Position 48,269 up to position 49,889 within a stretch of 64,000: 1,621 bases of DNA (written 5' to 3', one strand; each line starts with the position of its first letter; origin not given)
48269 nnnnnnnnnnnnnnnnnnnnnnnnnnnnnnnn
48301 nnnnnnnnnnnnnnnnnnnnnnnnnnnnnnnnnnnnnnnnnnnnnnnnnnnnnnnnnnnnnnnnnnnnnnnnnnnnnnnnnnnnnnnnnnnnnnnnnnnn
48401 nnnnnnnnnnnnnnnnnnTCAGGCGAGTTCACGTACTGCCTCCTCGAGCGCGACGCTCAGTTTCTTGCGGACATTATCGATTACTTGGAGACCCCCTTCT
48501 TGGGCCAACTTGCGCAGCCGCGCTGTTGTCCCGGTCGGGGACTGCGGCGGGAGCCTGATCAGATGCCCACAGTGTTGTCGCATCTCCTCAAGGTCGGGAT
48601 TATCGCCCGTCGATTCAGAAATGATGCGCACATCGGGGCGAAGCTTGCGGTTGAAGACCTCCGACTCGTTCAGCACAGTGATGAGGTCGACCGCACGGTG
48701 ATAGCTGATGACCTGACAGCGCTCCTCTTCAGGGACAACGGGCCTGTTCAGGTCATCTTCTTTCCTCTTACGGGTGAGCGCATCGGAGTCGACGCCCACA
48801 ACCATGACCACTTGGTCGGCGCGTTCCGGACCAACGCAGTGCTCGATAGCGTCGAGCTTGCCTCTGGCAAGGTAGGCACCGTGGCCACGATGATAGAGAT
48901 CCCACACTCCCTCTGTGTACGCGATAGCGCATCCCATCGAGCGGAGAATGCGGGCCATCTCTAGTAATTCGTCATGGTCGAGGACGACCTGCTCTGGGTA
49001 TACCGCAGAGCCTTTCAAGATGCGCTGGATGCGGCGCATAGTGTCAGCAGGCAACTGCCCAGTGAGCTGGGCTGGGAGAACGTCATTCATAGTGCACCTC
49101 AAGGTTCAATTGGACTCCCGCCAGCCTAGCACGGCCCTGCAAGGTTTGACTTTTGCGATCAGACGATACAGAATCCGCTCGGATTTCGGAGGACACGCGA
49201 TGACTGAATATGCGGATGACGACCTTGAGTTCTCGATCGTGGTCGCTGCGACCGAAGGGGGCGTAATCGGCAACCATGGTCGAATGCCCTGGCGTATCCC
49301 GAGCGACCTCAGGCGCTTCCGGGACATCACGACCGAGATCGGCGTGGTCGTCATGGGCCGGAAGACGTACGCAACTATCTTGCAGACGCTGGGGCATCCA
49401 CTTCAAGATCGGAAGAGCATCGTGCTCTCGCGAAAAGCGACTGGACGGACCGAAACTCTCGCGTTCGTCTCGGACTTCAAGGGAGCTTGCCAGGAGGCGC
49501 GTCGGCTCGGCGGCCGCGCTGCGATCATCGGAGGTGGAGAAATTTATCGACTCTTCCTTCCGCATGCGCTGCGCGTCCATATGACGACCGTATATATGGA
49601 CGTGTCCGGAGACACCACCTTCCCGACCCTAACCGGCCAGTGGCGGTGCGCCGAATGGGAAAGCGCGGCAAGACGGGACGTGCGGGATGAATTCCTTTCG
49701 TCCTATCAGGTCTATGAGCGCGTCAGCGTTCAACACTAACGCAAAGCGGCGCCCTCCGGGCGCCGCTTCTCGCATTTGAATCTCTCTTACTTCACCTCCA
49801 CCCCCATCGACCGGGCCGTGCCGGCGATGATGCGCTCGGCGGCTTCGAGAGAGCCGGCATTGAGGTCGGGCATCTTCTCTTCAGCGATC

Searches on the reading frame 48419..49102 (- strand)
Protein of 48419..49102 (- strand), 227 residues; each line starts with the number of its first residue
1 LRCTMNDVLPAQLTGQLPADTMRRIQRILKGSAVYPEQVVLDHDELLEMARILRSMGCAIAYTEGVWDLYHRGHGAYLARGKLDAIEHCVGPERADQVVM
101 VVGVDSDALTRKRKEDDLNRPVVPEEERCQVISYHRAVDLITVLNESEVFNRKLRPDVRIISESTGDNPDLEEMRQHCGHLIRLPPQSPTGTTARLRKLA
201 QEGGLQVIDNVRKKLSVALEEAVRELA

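Call 3: search_protein_families(library=pfam, proteins=[window:48419-49102:-], max_evalue=0.01)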
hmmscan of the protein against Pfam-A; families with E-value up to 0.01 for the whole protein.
window:48419-49102:- (227 aa): 1 family
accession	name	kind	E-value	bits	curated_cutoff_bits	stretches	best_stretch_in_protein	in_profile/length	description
PF01467.32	CTP_transf_like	-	0.0002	22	21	1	63-177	2-104/133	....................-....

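Call 5: search_protein_families(library=ncbifam, proteins=[window:48419-49102:-], max_evalue=0.01)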
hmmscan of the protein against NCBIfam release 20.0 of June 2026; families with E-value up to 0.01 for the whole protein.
window:48419-49102:- (227 aa): 3 families
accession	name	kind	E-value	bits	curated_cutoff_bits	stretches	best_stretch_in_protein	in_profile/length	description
TIGR02199.1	rfaE_dom_II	equivalog_domain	1.3e-11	44.5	181.5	1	53-161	6-102/144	D-glycero-beta-D-manno-heptose 1-phosphate adenylyltransferase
NF008454.0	PRK11316.1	equivalog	5.2e-09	35.2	521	1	36-147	318-415/475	bifunctional D-glycero-beta-D-manno-heptose-7-phosphate kinase/D-glycero-beta-D-manno-heptose 1-phosphate adenylyltransferase HldE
TIGR00125.1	cyt_tran_rel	domain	0.00074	19.6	27.7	1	60-132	1-56/65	adenylyltransferase/cytidyltransferase family protein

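Call 6: search_protein_families(library=phrogs, proteins=[window:48419-49102:-], max_evalue=0.001)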
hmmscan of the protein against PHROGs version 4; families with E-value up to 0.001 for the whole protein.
window:48419-49102:- (227 aa): 1 family
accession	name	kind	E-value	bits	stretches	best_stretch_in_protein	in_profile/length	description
phrog_7878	-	other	3.8e-08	34.5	1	60-160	3-91/131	bifunctional heptose 7-phosphate kinase/heptose 1-phosphate adenyltransferase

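Call 14: search_solved_structures(query=window:48419-49102:-, max_evalue=0.1, show_alignments=2)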
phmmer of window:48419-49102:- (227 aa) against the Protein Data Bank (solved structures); distinct sequences matched with E-value up to 0.1: 1.
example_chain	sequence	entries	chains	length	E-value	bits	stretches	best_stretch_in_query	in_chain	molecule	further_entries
5x9q_A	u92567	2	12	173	2e-08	37.3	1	50-200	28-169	Putative cytidylyltransferase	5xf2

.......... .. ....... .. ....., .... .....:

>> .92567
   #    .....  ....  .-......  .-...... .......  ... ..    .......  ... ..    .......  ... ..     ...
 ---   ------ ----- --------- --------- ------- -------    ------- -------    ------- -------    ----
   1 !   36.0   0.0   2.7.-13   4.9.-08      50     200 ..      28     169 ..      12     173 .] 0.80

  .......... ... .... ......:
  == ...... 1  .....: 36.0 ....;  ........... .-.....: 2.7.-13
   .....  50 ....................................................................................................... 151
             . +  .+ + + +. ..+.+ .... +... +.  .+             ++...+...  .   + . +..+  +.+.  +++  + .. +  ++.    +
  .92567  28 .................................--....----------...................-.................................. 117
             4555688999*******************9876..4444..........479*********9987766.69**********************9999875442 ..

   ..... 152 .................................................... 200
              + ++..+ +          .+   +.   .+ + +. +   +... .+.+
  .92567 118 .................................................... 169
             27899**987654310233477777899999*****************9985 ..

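Call 28: search_protein_families(library=pfam, proteins=[window:48419-49039:-], max_evalue=10)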
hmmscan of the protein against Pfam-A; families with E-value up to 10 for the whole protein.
window:48419-49039:- (206 aa): 1 family
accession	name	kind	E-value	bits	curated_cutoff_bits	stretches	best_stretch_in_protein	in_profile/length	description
PF01467.32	CTP_transf_like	-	0.00016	22.3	21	1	42-156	2-104/133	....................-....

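Call 53: search_protein_families(library=padloc, proteins=[window:48419-49039:-], max_evalue=0.01)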
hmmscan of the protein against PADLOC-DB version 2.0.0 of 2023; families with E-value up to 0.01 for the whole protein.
window:48419-49039:- (206 aa): 0 families

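Call 54: find_homologous_proteins(query=A3, max_evalue=0.00001)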
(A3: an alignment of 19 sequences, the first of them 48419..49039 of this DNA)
Query A3 (19 sequences) (206 aa, profile of the alignment): 3521 proteins with E <= 0.00001 among 7512 candidates; the best 120 are listed.
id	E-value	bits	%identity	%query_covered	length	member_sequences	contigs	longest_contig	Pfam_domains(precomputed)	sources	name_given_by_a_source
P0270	7.6e-82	292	37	88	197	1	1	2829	PF01467.33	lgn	-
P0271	1.3e-81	291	35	98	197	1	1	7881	PF01467.33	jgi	jgi:rfaE bifunctional protein nucleotidyltransferase chain/domain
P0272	2.2e-81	290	42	88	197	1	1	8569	PF01467.33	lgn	-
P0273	2.2e-81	290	40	88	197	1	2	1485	PF01467.33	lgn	-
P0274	3.0e-81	290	37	92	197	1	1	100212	PF01467.33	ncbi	-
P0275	5.2e-81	289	39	96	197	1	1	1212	PF01467.33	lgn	-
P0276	5.3e-81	289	33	97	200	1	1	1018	PF01467.33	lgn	-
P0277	7.2e-81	288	30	90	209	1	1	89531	PF01467.33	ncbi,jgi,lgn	ncbi:MAG: adenylyltransferase/cytidyltransferase family protein [Candidatus Paceibacterota bacterium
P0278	8.3e-81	288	31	97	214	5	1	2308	PF01467.33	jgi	jgi:D-glycero-beta-D-manno-heptose 1-phosphate adenylyltransferase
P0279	8.9e-81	288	39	88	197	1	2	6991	PF01467.33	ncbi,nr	ncbi:adenylyltransferase/cytidyltransferase family protein [Patescibacteria group bacterium]|nr:aden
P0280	1.0e-80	288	38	92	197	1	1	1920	PF01467.33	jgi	jgi:rfaE bifunctional protein nucleotidyltransferase chain/domain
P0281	1.2e-80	288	37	97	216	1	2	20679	PF01467.33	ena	-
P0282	1.3e-80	288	36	99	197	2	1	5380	PF01467.33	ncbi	-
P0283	1.3e-80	288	35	92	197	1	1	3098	PF01467.33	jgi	jgi:rfaE bifunctional protein nucleotidyltransferase chain/domain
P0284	1.3e-80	288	41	83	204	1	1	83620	PF01467.33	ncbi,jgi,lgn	-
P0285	1.4e-80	288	32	99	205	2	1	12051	PF01467.33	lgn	-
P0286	1.9e-80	287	39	93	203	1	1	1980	PF01467.33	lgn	-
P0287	2.0e-80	287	31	98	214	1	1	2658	PF01467.33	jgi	jgi:D-glycero-beta-D-manno-heptose 1-phosphate adenylyltransferase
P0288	2.8e-80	287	33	98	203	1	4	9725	PF01467.33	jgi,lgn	jgi:D-beta-D-heptose 7-phosphate kinase/D-beta-D-heptose 1-phosphate adenosyltransferase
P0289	3.9e-80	286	34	99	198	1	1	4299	PF01467.33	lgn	-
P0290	4.4e-80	286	28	98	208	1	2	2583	PF01467.33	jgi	jgi:D-beta-D-heptose 7-phosphate kinase/D-beta-D-heptose 1-phosphate adenosyltransferase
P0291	4.6e-80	286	33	98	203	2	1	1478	PF01467.33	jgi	jgi:D-beta-D-heptose 7-phosphate kinase/D-beta-D-heptose 1-phosphate adenosyltransferase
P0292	4.7e-80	286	31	84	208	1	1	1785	PF01467.33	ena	-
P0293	4.7e-80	286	39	88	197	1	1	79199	PF01467.33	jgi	jgi:rfaE bifunctional protein nucleotidyltransferase chain/domain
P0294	7.8e-80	285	36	99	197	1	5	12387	PF01467.33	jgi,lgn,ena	-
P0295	7.9e-80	285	37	88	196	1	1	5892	PF01467.33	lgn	-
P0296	8.2e-80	285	32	97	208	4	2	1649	PF01467.33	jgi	jgi:D-beta-D-heptose 7-phosphate kinase/D-beta-D-heptose 1-phosphate adenosyltransferase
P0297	1.0e-79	285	41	88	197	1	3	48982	PF01467.33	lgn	-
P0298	1.0e-79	285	37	91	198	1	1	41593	PF01467.33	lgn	-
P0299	1.1e-79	285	28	92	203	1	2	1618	PF01467.33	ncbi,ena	-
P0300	1.3e-79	284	36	92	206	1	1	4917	PF01467.33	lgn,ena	-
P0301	1.7e-79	284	35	98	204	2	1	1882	PF01467.33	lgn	-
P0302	1.7e-79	284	39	91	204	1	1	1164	PF01467.33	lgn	-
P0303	2.0e-79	284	34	99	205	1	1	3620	PF01467.33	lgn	-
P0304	2.2e-79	284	33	98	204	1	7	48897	PF01467.33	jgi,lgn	jgi:rfaE bifunctional protein nucleotidyltransferase chain/domain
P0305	2.3e-79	284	39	92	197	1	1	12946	PF01467.33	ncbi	-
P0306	2.3e-79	284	30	93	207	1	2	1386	PF01467.33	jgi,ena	-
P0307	2.6e-79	283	31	84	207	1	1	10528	PF01467.33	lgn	-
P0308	2.6e-79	283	29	84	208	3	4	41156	PF01467.33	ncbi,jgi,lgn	jgi:rfaE bifunctional protein nucleotidyltransferase chain/domain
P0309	2.8e-79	283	36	89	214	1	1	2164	PF01467.33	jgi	-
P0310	3.0e-79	283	36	93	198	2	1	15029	PF01467.33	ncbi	-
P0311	3.0e-79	283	31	84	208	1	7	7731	PF01467.33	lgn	-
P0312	3.0e-79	283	33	80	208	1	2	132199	PF01467.33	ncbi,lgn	-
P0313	3.1e-79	283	41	88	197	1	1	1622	PF01467.33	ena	-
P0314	3.1e-79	283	38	96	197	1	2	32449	PF01467.33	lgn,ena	-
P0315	3.1e-79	283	39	87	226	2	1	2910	PF01467.33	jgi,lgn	-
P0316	3.2e-79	283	34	90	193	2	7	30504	PF01467.33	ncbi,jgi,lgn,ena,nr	ncbi:MAG: bifunctional protein HldE [Parcubacteria group bacterium GW2011_GWC1_45_14]|nr:MAG: bifunc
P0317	3.3e-79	283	37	91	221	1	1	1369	PF01467.33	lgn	-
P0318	3.4e-79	283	37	86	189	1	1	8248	PF01467.33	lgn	-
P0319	3.4e-79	283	36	92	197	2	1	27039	PF01467.33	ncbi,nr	ncbi:adenylyltransferase/cytidyltransferase family protein [Candidatus Parcubacteria bacterium]|nr:a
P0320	3.6e-79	283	36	97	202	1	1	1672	PF01467.33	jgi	jgi:D-beta-D-heptose 7-phosphate kinase/D-beta-D-heptose 1-phosphate adenosyltransferase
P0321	4.1e-79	283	37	97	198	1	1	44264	PF01467.33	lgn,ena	-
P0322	4.2e-79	283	36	87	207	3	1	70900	PF01467.33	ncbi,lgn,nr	ncbi:MAG: adenylyltransferase/cytidyltransferase family protein [Candidatus Taylorbacteria bacterium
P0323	4.3e-79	283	30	84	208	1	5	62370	PF01467.33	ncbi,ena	-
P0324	4.4e-79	283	36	87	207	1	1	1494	PF01467.33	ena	-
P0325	4.4e-79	283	39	85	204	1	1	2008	PF01467.33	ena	-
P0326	4.6e-79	283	36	98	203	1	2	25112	PF01467.33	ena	-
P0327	5.0e-79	282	31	80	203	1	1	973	PF01467.33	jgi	jgi:D-beta-D-heptose 7-phosphate kinase/D-beta-D-heptose 1-phosphate adenosyltransferase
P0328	5.0e-79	282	31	84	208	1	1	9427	PF01467.33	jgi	jgi:D-beta-D-heptose 7-phosphate kinase/D-beta-D-heptose 1-phosphate adenosyltransferase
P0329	5.1e-79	282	31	84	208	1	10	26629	PF01467.33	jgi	jgi:D-glycero-beta-D-manno-heptose 1-phosphate adenylyltransferase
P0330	5.1e-79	282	27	98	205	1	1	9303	PF01467.33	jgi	jgi:D-beta-D-heptose 7-phosphate kinase/D-beta-D-heptose 1-phosphate adenosyltransferase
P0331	5.2e-79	282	38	87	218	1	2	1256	PF01467.33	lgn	-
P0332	5.6e-79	282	35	99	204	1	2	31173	PF01467.33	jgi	jgi:rfaE bifunctional protein nucleotidyltransferase chain/domain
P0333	5.9e-79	282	39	92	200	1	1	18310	PF01467.33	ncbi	-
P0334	5.9e-79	282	37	91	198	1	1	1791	PF01467.33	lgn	-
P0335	6.1e-79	282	41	88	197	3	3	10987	PF01467.33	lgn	-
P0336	6.4e-79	282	38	87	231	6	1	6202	PF01467.33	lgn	-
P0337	6.6e-79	282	35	99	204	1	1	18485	PF01467.33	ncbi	-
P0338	6.6e-79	282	31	90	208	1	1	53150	PF01467.33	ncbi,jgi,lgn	ncbi:MAG: adenylyltransferase/cytidyltransferase family protein [Candidatus Paceibacterota bacterium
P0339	6.7e-79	282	39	92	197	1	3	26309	PF01467.33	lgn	-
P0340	6.9e-79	282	37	86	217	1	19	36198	PF01467.33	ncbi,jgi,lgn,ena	jgi:D-beta-D-heptose 7-phosphate kinase/D-beta-D-heptose 1-phosphate adenosyltransferase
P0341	7.2e-79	282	31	84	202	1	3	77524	PF01467.33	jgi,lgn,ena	-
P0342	7.3e-79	282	28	97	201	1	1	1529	PF01467.33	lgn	-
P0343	8.1e-79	282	35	99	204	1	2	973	PF01467.33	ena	-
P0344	8.3e-79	282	34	87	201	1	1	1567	PF01467.33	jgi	jgi:D-glycero-beta-D-manno-heptose 1-phosphate adenylyltransferase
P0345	8.6e-79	282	35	99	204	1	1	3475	PF01467.33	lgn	-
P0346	8.7e-79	282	35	99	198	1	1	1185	PF01467.33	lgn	-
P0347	8.7e-79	282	38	87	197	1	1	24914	PF01467.33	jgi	jgi:rfaE bifunctional protein nucleotidyltransferase chain/domain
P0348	8.7e-79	282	37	82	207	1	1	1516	PF01467.33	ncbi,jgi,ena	-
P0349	8.8e-79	282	34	92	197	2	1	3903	PF01467.33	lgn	-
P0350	9.0e-79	282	39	88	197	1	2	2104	PF01467.33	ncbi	-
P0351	9.4e-79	282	38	96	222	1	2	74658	PF01467.33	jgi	jgi:D-beta-D-heptose 7-phosphate kinase/D-beta-D-heptose 1-phosphate adenosyltransferase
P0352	9.5e-79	282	31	95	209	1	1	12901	PF01467.33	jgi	jgi:rfaE bifunctional protein nucleotidyltransferase chain/domain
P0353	9.5e-79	282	37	92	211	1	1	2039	PF01467.33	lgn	-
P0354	9.6e-79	282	36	98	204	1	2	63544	PF01467.33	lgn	-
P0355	9.8e-79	282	34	92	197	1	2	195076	PF01467.33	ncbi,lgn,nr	ncbi:MAG: adenylyltransferase/cytidyltransferase family protein [Candidatus Pacebacteria bacterium]|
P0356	9.9e-79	282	38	92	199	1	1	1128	PF01467.33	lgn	-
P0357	9.9e-79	281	33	80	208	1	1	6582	PF01467.33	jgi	-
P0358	1.0e-78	281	37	97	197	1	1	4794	PF01467.33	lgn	-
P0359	1.0e-78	281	29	97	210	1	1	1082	PF01467.33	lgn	-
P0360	1.0e-78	281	38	92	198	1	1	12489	PF01467.33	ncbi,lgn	-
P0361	1.0e-78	281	29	93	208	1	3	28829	PF01467.33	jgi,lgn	jgi:D-beta-D-heptose 7-phosphate kinase/D-beta-D-heptose 1-phosphate adenosyltransferase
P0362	1.1e-78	281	36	93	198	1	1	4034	PF01467.33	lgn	-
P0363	1.1e-78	281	32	94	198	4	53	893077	PF01467.33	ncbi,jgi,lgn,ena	ncbi:MAG: adenylyltransferase/cytidyltransferase family protein [Minisyncoccales bacterium]|jgi:rfaE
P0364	1.1e-78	281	28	97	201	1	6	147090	PF01467.33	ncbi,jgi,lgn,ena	ncbi:MAG: adenylyltransferase/cytidyltransferase family protein [bacterium]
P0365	1.1e-78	281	30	93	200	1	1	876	PF01467.33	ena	-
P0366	1.1e-78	281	33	98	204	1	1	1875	PF01467.33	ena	-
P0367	1.1e-78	281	33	98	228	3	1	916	PF01467.33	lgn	-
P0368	1.1e-78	281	35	99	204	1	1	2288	PF01467.33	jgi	jgi:D-beta-D-heptose 7-phosphate kinase/D-beta-D-heptose 1-phosphate adenosyltransferase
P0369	1.1e-78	281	37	88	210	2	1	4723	PF01467.33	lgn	-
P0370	1.1e-78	281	30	96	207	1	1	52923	PF01467.33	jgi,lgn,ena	-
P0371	1.2e-78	281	34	98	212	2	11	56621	PF01467.33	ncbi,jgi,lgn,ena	-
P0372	1.2e-78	281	36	87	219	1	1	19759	PF01467.33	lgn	-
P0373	1.2e-78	281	34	93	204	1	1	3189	PF01467.33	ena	-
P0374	1.4e-78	281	31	84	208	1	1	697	PF01467.33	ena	-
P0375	1.5e-78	281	34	98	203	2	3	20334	PF01467.33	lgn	-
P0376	1.5e-78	281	35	93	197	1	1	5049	PF01467.33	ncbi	-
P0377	1.5e-78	281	33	99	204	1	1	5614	PF01467.33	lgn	-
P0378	1.5e-78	281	39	93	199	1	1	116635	PF01467.33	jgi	jgi:rfaE bifunctional protein nucleotidyltransferase chain/domain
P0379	1.6e-78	281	31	90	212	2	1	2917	PF01467.33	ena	-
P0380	1.6e-78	281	31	84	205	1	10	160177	PF01467.33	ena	-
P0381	1.6e-78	281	37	86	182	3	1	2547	PF01467.33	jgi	jgi:rfaE bifunctional protein nucleotidyltransferase chain/domain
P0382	1.7e-78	281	37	98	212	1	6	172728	PF01467.33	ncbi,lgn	-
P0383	1.7e-78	281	31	98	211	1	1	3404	PF01467.33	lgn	-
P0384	1.7e-78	281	33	80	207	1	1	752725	PF01467.33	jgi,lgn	jgi:D-beta-D-heptose 7-phosphate kinase/D-beta-D-heptose 1-phosphate adenosyltransferase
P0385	1.7e-78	281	30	84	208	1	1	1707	PF01467.33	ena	-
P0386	1.8e-78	281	42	88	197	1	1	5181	PF01467.33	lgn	-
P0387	1.9e-78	281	31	84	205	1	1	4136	PF01467.33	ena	-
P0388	1.9e-78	281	34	98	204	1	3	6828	PF01467.33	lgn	-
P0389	1.9e-78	281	36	89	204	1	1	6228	PF01467.33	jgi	jgi:rfaE bifunctional protein nucleotidyltransferase chain/domain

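Call 62: search_solved_structures(query=A3, max_evalue=0.001)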
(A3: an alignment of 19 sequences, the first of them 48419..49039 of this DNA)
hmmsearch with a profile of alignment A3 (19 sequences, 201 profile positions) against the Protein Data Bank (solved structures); distinct sequences matched with E-value up to 0.001: 12.
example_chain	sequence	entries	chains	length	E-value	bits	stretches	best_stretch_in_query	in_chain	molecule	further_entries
3elb_A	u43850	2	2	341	9.3e-30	106.8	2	42-111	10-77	Ethanolamine-phosphate cytidylyltransferase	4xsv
5x9q_A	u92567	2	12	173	8.3e-26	93.9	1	38-173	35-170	Putative cytidylyltransferase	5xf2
9hsg_A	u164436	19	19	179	1.7e-13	53.7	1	33-109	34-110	choline-phosphate cytidylyltransferase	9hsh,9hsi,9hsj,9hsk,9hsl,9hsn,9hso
9hsm_A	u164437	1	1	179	1.7e-13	53.7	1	33-109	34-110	choline-phosphate cytidylyltransferase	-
4zcp_A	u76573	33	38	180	1.7e-13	53.7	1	33-109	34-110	Cholinephosphate cytidylyltransferase | Choline-phosphate cytidylyltransferase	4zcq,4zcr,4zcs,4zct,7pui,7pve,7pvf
3glv_A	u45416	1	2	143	1.7e-13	53.7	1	42-142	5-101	Lipopolysaccharide core biosynthesis protein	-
1coz_A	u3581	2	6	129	1.7e-12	50.5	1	42-165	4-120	PROTEIN (GLYCEROL-3-PHOSPHATE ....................) | glycerol-3-phosphate cytidylyltransferase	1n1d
3hl4_A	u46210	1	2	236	2e-12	50.3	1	42-110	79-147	Choline-phosphate cytidylyltransferase A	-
4mvd_B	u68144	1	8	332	3e-12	49.7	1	42-110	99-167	Choline-phosphate cytidylyltransferase A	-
4mvc_A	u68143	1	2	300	3.1e-12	49.6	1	42-110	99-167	Choline-phosphate cytidylyltransferase A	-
2b7l_A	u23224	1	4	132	9.1e-12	48.1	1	42-165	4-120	glycerol-3-phosphate cytidylyltransferase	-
5x3d_A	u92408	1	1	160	4.7e-05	26.2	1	39-135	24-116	Phosphoenolpyruvate phosphomutase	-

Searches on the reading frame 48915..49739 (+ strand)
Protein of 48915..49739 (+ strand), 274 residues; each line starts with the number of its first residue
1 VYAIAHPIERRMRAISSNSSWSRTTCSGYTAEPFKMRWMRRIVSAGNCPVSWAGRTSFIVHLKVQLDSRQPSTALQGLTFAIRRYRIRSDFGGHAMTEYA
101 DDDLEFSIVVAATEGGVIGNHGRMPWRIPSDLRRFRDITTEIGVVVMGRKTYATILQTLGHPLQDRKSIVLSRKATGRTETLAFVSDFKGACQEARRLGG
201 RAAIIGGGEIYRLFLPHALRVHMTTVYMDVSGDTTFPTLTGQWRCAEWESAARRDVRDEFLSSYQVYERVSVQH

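Call 3: search_protein_families(library=pfam, proteins=[window:48915-49739:+], max_evalue=0.01)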
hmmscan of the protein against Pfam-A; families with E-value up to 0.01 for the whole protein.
window:48915-49739:+ (274 aa): 1 family
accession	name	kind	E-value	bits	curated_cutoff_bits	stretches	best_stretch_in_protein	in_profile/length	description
PF00186.24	DHFR_1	-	4e-36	124.5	25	1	106-269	2-159/159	Dihydrofolate reductase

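Call 5: search_protein_families(library=ncbifam, proteins=[window:48915-49739:+], max_evalue=0.01)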
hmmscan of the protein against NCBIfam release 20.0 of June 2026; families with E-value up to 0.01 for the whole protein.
window:48915-49739:+ (274 aa): 31 families (the best 25 are shown)
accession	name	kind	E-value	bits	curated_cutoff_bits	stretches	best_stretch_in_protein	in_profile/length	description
NF033851.1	trim_DfrA35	exception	2.8e-25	88.9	360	1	107-269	3-165/170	trimethoprim-resistant dihydrofolate reductase DfrA35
NF000055.3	trim_DfrA12_A21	exception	1.5e-24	86.7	330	1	108-257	10-150/165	DfrA12/DfrA21 family trimethoprim-resistant dihydrofolate reductase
NF000053.2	trim_DfrA12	exception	1.8e-23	83.1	360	1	108-240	10-137/165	trimethoprim-resistant dihydrofolate reductase DfrA12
NF041386.1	dihyfolred_HdrA_Halo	equivalog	3.7e-23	82.1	300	1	107-255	4-146/158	dihydrofolate reductase HdrA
NF008037.0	PRK10769.1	equivalog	4e-23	82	168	1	107-251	4-137/160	type 3 dihydrofolate reductase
NF000019.2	trim_DfrA3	exception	9e-19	67.9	350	1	107-245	4-137/162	trimethoprim-resistant dihydrofolate reductase DfrA3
NF000006.2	trim_DfrA26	exception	5.2e-18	65.8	350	1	101-239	11-152/183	trimethoprim-resistant dihydrofolate reductase DfrA26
NF000146.2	trim_DfrA24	exception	3.9e-17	62.5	375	1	106-228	15-145/185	trimethoprim-resistant dihydrofolate reductase DfrA24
NF040541.1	trim_DfrE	exception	1.8e-16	60.2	347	1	107-269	4-156/157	trimethoprim-resistant dihydrofolate reductase DfrE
NF047323.1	trim_DfrA50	exception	2.1e-16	60.3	355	1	113-237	8-123/158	trimethoprim-resistant dihydrofolate reductase DfrA50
NF000155.1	trim_DfrC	exception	2.6e-16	59.9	350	1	106-242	3-130/161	trimethoprim-sensitive dihydrofolate reductase DfrC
NF000330.1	trim_DfrA1_like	exception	2.6e-16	59.9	250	1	106-245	3-137/157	trimethoprim-resistant dihydrofolate reductase DfrA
NF000332.1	trim_DfrDGK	exception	2.7e-16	59.9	300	1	107-269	3-159/161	DfrD/DfrG/DfrK family trimethoprim-resistant dihydrofolate reductase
NF000012.1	trim_DfrI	exception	2.8e-16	59.6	400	1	105-243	27-163/191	trimethoprim-resistant dihydrofolate reductase DfrI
NF000159.1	trim_DfrD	exception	5.6e-16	58.8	350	1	104-270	5-165/166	trimethoprim-resistant dihydrofolate reductase DfrD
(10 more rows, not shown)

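Call 6: search_protein_families(library=phrogs, proteins=[window:48915-49739:+], max_evalue=0.001)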
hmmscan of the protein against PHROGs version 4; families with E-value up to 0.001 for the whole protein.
window:48915-49739:+ (274 aa): 2 families
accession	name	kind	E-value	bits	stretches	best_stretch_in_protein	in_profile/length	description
phrog_316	-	DNA, RNA and nucleotide metabolism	2.6e-31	109.9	1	97-271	8-180/213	dihydrofolate reductase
phrog_11777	-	DNA, RNA and nucleotide metabolism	2.5e-11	44.1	1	107-239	376-512/546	dihydrofolate reductase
